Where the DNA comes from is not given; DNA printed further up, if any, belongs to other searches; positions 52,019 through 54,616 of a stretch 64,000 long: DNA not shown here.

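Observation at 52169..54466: Wzt ABC-exporter ATPase carries three tandem C-terminal reader-like modules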

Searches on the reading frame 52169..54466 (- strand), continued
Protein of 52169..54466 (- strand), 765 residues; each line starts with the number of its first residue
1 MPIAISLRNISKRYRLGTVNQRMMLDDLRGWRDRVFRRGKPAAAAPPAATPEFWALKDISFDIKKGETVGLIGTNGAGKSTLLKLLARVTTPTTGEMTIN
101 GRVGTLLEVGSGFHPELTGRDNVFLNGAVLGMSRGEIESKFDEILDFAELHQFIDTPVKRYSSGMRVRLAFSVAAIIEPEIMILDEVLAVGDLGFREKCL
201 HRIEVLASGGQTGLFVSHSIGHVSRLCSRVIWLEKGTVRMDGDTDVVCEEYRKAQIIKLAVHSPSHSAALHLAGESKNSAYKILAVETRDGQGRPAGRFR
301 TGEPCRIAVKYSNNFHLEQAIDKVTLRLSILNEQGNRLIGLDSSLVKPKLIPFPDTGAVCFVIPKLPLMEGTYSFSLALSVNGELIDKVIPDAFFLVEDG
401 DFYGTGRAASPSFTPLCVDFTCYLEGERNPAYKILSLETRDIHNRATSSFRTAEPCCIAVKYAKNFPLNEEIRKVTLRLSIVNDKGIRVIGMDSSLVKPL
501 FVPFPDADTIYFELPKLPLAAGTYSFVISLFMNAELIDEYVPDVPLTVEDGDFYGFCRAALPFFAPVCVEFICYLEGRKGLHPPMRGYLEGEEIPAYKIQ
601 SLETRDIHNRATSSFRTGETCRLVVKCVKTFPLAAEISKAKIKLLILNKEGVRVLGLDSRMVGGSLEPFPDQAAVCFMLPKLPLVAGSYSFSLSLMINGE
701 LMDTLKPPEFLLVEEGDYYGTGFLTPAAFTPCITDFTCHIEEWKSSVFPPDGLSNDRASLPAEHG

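Call 32: find_related_loci(query=window:52169-54466:-, collection=genome_contigs, flank=10000)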
Query window:52169-54466:- (765 aa) in genome_contigs; peptide patterns used: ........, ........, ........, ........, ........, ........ (x = any residue, [..] = any of these).
271 stretches matched a pattern; 164 encode a relative of the query (tblastn E <= 1e-3); the best 80 are kept; 80 distinct loci.
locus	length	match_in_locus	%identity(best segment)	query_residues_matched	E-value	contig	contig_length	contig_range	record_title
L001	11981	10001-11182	42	3-722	3e-92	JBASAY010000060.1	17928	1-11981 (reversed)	MAG: Tunicatimonas sp. isolate MFD12120_ilm_asm_bin2 k127_1385, whole genome shotgun sequence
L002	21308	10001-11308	43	2-729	5e-91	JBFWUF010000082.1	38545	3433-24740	MAG: Blastocatellales bacterium isolate CA_2019_TPBF_64 NODE_6107_length_38545_cov_9.818184_TPBF, whole genome shotgun s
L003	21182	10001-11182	42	3-722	4e-90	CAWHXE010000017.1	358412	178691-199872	MAG: uncultured Cytophagales bacterium isolate MFD03250.bin.1.143 genome assembly, contig: contig_2550, whole genome sho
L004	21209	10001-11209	43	4-726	2e-89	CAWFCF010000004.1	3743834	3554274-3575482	MAG: uncultured Chloroflexia bacterium isolate MFD02416.bin.1.105 genome assembly, contig: contig_12136, whole genome sh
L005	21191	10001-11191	43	5-728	3e-87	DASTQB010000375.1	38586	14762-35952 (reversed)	MAG TPA_asm: Pyrinomonadaceae bacterium isolate SMAG_U2212 k141_1469720, whole genome shotgun sequence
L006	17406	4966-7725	40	1-736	8e-87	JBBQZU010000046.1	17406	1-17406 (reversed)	MAG: Flavobacteriales bacterium isolate Co_metawrap_2251 Cmw_2251_k141_1719294_length_17406_cov_39.0000, whole genome sh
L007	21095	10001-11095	44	53-746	6e-87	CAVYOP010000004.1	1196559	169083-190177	MAG: uncultured Acidobacteriota bacterium isolate MFD09212.bin.2.143 genome assembly, contig: contig_28662, whole genome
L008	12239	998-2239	40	5-743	1e-86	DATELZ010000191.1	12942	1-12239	MAG TPA_asm: Pyrinomonadaceae bacterium isolate SMAG_U8929 k141_1832681, whole genome shotgun sequence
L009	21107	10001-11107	45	49-746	5e-86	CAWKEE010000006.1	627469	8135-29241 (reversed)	MAG: uncultured Alphaproteobacteria bacterium isolate MFD09206.bin.1.206 genome assembly, contig: contig_4397, whole gen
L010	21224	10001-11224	45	1-406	1e-89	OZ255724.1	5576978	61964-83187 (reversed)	MAG: Bryobacteraceae bacterium isolate 178ae825-108d-4cf7-8cc9-22d6e0a7415b genome assembly, chromosome: 1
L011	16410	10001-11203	41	1-411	8e-84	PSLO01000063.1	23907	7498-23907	MAG: Leptolyngbya sp. ERB_1_1 isolate ERB_1_2 NODE_748_length_23907_cov_2.709508, whole genome shotgun sequence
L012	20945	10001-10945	48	5-317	4e-83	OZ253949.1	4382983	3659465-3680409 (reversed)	MAG: Parvicellaceae bacterium isolate 06e1b965-8529-4e92-b1e1-f71056b100d9 genome assembly, chromosome: 1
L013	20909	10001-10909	46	4-313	4e-82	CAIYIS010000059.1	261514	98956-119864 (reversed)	MAG: uncultured Bacteroidetes bacterium isolate Kiruna_bin-09093 genome assembly, contig: bin-09093:59/85, whole genome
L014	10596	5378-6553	39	1-550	2e-82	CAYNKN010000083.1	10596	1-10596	MAG TPA_asm: uncultured Chryseolinea sp. isolate SRP072547_co2_250 genome assembly, contig: NODE_11676_length_10596_cov_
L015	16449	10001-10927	47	3-335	8e-82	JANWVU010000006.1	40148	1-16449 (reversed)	MAG: Verrucomicrobiia bacterium isolate SKYG124 NODE_6_length_40148_cov_11.437623, whole genome shotgun sequence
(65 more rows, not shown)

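Call 36: list_cluster_members(proteins=[P0001, P0002, P0003, P0004, P0005, P0006, P0007, P0121, P0134])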
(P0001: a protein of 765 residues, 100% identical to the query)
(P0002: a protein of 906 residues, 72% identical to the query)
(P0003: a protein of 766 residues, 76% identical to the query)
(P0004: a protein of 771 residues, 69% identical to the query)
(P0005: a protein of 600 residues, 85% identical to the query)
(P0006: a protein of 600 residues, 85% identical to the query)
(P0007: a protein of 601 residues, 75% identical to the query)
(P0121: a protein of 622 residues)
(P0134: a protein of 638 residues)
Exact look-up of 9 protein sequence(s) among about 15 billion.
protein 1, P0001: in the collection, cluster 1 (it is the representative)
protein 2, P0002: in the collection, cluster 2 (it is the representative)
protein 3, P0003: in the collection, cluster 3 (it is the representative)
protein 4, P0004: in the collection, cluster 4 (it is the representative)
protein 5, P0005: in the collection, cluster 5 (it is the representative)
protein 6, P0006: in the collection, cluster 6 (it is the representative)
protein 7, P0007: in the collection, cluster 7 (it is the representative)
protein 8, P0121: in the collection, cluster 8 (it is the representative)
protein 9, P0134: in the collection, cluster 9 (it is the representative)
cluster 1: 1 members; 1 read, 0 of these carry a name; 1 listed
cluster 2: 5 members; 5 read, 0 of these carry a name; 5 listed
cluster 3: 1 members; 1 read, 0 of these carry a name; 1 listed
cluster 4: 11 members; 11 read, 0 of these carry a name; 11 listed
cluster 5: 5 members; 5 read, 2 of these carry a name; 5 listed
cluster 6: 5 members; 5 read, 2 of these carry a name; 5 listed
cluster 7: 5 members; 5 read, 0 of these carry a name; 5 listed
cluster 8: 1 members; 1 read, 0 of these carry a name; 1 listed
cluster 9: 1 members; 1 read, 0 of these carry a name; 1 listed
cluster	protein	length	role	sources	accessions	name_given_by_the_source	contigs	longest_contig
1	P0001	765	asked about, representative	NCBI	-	-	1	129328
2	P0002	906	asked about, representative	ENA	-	-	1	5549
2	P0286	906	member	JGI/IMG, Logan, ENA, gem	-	-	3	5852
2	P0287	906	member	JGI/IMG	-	-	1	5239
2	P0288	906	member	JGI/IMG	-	-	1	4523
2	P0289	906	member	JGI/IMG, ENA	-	-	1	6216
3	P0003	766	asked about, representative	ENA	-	-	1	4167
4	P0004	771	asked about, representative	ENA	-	-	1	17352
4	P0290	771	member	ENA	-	-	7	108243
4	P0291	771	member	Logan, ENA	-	-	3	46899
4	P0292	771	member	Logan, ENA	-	-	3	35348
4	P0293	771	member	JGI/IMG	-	-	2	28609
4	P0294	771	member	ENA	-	-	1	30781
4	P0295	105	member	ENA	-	-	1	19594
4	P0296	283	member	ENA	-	-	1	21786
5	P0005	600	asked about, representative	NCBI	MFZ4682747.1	MAG: ABC transporter ATP-binding protein [Terrimicrobiaceae bacterium]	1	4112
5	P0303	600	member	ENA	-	-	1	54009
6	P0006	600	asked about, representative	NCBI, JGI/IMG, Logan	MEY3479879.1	MAG: hypothetical protein RIQ71_654 [Verrucomicrobiota bacterium] | lipopolysaccharide transport system ATP-binding protein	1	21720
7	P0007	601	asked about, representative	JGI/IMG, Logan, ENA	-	-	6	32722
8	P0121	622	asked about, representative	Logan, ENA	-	-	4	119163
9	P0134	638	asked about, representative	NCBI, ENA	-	-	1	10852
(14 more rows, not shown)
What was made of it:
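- Checked: The 771-aa and 906-aa forms also recur in independent ENA, JGI and Logan assemblies, with 11 and 5 cluster members on contigs up to 108 kb (call 36).
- The window protein's own 90% cluster has a single member (call 36).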

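Call 39: find_encoding_contigs(protein=P0004, flank=10000, max_places=3)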
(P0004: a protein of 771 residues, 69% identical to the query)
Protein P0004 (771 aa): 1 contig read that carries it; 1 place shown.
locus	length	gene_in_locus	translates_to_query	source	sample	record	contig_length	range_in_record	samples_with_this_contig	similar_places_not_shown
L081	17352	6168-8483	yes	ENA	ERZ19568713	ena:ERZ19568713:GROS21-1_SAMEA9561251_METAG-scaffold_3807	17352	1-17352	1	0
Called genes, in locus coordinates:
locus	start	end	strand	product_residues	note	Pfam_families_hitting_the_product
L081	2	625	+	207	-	?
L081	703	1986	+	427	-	PF00535:Glycos_transf_2, PF13641:Glyco_tranf_2_3 (faint)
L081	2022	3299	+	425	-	-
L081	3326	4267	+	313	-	PF00535:Glycos_transf_2, PF10111:Glyco_tranf_2_2 (faint)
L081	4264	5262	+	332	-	PF00535:Glycos_transf_2, PF10111:Glyco_tranf_2_2 (weak), PF13641:Glyco_tranf_2_3, PF13632:Glyco_trans_2_3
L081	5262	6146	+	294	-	PF01061:ABC2_membrane, PF12698:ABC2_membrane_3 (weak)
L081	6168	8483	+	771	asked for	PF00005:ABC_tran, PF14524:Wzt_C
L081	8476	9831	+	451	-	PF00535:Glycos_transf_2, PF13641:Glyco_tranf_2_3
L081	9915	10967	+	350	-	PF03102:NeuB, PF08666:SAF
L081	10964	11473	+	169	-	PF08282:Hydrolase_3 (faint)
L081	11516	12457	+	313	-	PF13469:Sulfotransfer_3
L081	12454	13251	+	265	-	PF00106:adh_short, PF01370:Epimerase (faint), PF13561:adh_short_C2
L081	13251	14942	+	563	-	PF05159:Capsule_synth (weak)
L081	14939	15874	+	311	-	PF01370:Epimerase, PF04321:RmlD_sub_bind, PF16363:GDP_Man_Dehyd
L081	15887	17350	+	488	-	?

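Call 40: find_encoding_contigs(protein=P0006, flank=10000, max_places=2)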
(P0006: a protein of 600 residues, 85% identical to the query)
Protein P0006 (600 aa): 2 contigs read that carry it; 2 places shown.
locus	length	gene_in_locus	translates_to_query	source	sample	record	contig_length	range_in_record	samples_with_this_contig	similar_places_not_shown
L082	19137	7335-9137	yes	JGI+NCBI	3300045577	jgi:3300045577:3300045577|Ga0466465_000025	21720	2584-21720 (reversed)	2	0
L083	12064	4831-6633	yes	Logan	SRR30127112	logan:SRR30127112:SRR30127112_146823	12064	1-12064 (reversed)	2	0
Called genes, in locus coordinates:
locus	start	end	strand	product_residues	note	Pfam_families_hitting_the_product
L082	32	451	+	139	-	-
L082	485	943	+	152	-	PF01073:3Beta_HSD, PF01370:Epimerase, PF02719:Polysacc_synt_2 (weak), PF04321:RmlD_sub_bind, PF05368:NmrA, PF07993:NAD_binding_4 (faint), PF16363:GDP_Man_Dehyd, PF13460:NAD_binding_10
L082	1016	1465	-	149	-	-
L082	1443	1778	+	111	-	-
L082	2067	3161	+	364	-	-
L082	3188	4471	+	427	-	-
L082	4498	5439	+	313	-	PF00535:Glycos_transf_2, PF10111:Glyco_tranf_2_2 (weak)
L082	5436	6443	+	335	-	PF00535:Glycos_transf_2, PF10111:Glyco_tranf_2_2 (faint), PF13641:Glyco_tranf_2_3, PF13632:Glyco_trans_2_3 (weak)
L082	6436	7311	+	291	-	PF01061:ABC2_membrane, PF12698:ABC2_membrane_3 (weak)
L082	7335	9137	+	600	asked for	PF00005:ABC_tran, PF14524:Wzt_C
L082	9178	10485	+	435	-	PF00535:Glycos_transf_2, PF13641:Glyco_tranf_2_3 (weak)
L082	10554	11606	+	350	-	PF03102:NeuB, PF08666:SAF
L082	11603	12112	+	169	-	PF08282:Hydrolase_3 (weak)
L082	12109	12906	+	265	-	PF00106:adh_short, PF01370:Epimerase (faint), PF13561:adh_short_C2, PF00106:adh_short (weak)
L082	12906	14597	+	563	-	PF05159:Capsule_synth (weak)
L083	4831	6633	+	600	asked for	PF00005:ABC_tran, PF14524:Wzt_C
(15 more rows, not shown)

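Call 41: find_encoding_contigs(protein=P0007, flank=10000, max_places=2)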
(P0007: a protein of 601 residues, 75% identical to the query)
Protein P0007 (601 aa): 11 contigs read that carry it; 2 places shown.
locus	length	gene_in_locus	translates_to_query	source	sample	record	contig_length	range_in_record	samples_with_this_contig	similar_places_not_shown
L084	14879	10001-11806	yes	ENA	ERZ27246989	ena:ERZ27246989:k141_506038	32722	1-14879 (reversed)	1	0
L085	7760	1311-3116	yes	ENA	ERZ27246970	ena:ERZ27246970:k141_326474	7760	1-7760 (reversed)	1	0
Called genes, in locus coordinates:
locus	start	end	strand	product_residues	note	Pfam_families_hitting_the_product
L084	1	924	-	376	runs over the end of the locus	PF13439:Glyco_transf_4, PF13477:Glyco_trans_4_2, PF13579:Glyco_trans_4_4, PF20706:GT4-conflict, PF00534:Glycos_transf_1, PF13692:Glyco_trans_1_4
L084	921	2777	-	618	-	PF13522:GATase_6, PF13537:GATase_7, PF00733:Asn_synthase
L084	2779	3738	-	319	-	PF00535:Glycos_transf_2, PF10111:Glyco_tranf_2_2 (weak)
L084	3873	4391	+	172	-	-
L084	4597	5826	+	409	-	PF00535:Glycos_transf_2, PF13641:Glyco_tranf_2_3 (weak)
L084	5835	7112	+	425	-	-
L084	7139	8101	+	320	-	PF00535:Glycos_transf_2, PF13641:Glyco_tranf_2_3 (weak)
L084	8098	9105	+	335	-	PF00535:Glycos_transf_2, PF13641:Glyco_tranf_2_3, PF13632:Glyco_trans_2_3 (faint)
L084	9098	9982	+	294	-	PF01061:ABC2_membrane, PF12698:ABC2_membrane_3 (weak)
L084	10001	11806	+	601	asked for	PF00005:ABC_tran, PF14524:Wzt_C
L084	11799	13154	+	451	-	PF00535:Glycos_transf_2, PF13641:Glyco_tranf_2_3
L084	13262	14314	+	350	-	PF03102:NeuB, PF08666:SAF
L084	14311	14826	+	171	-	PF08282:Hydrolase_3 (weak)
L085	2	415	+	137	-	?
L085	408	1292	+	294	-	PF01061:ABC2_membrane, PF12698:ABC2_membrane_3 (weak)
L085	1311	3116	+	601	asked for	PF00005:ABC_tran, PF14524:Wzt_C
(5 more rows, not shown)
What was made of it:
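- Tried and rejected: The hypothesis 'M3 equals sulfate reader' looked clean after the first five loci (calls 39-41).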

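Call 44: find_encoding_contigs(protein=P0002, flank=10000, max_places=4)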
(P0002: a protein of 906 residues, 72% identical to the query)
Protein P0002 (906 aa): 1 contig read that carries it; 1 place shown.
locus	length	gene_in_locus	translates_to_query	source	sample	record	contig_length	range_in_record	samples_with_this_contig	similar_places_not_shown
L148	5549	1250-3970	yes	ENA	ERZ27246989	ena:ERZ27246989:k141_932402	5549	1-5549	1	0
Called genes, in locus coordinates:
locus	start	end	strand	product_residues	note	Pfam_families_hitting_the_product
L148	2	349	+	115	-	?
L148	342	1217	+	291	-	PF01061:ABC2_membrane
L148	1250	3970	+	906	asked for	PF00005:ABC_tran, PF14524:Wzt_C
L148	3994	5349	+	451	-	PF00535:Glycos_transf_2, PF13641:Glyco_tranf_2_3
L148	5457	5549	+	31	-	?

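Call 45: find_encoding_contigs(protein=P0003, flank=10000, max_places=3)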
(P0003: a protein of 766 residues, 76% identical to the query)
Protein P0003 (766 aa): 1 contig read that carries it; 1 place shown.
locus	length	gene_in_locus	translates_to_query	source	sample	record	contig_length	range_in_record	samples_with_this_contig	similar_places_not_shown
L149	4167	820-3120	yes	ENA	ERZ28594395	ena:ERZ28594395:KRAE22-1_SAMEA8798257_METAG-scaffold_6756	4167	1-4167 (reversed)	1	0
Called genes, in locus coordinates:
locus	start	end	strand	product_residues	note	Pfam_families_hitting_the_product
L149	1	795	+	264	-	PF01061:ABC2_membrane, PF12698:ABC2_membrane_3 (weak)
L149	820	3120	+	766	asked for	PF00005:ABC_tran, PF14524:Wzt_C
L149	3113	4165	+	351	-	?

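Call 46: find_encoding_contigs(protein=P0005, flank=10000, max_places=3)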
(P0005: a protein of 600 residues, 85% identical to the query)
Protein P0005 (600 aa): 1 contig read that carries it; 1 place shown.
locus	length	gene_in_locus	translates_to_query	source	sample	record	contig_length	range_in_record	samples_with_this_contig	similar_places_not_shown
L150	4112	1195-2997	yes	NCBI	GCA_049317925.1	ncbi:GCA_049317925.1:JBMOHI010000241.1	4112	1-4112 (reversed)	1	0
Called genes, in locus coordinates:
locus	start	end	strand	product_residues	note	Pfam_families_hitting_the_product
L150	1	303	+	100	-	?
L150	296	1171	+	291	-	PF01061:ABC2_membrane, PF12698:ABC2_membrane_3 (weak)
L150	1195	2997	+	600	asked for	PF00005:ABC_tran, PF14524:Wzt_C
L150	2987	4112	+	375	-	PF00535:Glycos_transf_2, PF13641:Glyco_tranf_2_3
